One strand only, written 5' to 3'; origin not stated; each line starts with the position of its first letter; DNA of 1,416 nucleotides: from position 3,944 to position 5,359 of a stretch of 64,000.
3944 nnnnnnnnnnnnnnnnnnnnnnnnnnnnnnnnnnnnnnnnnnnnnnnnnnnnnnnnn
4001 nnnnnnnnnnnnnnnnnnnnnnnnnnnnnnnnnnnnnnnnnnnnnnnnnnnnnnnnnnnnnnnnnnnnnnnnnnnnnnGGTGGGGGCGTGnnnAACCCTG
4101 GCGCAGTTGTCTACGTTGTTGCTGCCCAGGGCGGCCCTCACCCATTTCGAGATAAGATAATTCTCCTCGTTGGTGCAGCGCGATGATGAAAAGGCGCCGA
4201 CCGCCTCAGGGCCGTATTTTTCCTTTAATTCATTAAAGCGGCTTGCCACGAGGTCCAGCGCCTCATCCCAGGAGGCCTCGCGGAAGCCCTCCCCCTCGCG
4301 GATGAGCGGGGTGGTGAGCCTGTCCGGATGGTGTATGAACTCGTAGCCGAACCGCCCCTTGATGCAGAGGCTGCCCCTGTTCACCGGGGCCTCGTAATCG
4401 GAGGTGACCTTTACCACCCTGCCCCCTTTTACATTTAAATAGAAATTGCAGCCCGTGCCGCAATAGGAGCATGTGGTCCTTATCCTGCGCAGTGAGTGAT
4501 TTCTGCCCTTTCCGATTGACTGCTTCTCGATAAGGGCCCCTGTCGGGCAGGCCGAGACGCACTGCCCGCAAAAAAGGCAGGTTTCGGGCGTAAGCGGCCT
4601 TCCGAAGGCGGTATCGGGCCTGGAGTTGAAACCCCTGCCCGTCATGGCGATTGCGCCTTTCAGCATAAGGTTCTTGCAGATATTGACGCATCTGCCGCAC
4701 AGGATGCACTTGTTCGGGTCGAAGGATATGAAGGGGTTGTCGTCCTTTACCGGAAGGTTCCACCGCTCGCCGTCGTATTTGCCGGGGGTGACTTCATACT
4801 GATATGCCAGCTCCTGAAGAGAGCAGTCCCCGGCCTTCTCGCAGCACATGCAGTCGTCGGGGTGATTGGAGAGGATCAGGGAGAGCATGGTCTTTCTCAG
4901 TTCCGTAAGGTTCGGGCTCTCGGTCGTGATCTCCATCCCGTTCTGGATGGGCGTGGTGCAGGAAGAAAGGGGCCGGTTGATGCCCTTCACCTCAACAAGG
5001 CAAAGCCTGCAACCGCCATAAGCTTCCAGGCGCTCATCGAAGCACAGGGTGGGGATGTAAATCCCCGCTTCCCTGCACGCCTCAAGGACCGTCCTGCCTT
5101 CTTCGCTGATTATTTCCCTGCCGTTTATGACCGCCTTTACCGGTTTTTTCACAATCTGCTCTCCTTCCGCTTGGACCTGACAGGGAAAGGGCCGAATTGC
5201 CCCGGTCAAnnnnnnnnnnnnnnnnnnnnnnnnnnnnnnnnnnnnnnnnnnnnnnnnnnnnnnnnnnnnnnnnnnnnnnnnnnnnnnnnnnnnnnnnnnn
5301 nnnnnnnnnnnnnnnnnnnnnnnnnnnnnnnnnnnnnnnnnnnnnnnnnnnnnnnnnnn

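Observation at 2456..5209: Formate dehydrogenase alpha subunit is a selenoprotein that the ORF track splits at an in-frame UGA, with a SECIS-like hairpin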

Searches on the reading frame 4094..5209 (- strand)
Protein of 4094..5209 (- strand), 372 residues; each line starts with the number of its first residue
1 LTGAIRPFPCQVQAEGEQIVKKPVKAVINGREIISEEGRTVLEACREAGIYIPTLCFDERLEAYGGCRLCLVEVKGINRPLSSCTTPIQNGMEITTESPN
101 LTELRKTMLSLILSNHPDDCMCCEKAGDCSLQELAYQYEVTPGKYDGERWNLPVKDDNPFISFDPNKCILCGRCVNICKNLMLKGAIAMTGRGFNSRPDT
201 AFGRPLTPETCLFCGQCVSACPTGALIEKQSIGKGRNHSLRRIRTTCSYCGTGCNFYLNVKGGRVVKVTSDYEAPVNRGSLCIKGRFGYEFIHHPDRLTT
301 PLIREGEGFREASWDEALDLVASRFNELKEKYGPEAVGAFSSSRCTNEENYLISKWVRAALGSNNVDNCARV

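Call 4: search_protein_families(library=pfam, proteins=[window:4094-5209:-])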
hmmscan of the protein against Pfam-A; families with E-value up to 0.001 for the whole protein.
window:4094-5209:- (372 aa): 16 families
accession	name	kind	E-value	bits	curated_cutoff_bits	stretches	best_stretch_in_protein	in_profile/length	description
PF04879.21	Molybdop_Fe4S4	-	5e-20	71.7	22.7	1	242-294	3-55/55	Molybdopterin oxidoreductase Fe4S4 domain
PF13510.11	Fer2_4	-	1.6e-19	70.2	22.8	1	22-98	2-81/82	2Fe-2S iron-sulfur cluster binding domain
PF10588.14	NADH-G_4Fe-4S_3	-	3.3e-16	58.9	27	1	105-141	1-37/40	NADH-ubiquinone oxidoreductase-G iron-sulfur binding region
PF00384.28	Molybdopterin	-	6.8e-15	55.4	24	1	297-369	1-78/353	Molybdopterin oxidoreductase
PF00037.32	Fer4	-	9.1e-11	41.5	21.1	2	208-226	5-23/24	4Fe-4S binding domain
PF12838.12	Fer4_7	-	3.2e-10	40.8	27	1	167-225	1-52/52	4Fe-4S dicluster domain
PF12837.12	Fer4_6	-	7.5e-08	32.4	25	1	160-179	1-20/24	4Fe-4S binding domain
PF13187.11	Fer4_9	-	2.2e-07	31.2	27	1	167-225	1-51/52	4Fe-4S dicluster domain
PF22117.2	Fer4_Nqo3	-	2.9e-07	31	27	1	159-226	2-66/67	NADH-quinone oxidoreductase subunit 3, ferredoxin-like domain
PF00111.32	Fer2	-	1.4e-06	28.5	21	1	30-75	5-48/77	2Fe-2S iron-sulfur cluster binding domain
PF13237.11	Fer4_10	-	3.5e-06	27.3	25.5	0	207-254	5-48/53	4Fe-4S dicluster domain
PF25160.1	LdpA_Fe-S-bd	-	5.1e-05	23.4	27.6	0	208-229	25-45/49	LdpA Fe-S cluster-binding domain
PF12797.12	Fer4_2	-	0.00014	22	24.5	1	161-179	3-21/22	4Fe-4S binding domain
PF13459.11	Fer4_15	-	0.0002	22.4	22.4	0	161-181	1-21/66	4Fe-4S single cluster domain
PF12800.12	Fer4_4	-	0.00034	21.2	24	0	165-179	1-15/17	4Fe-4S binding domain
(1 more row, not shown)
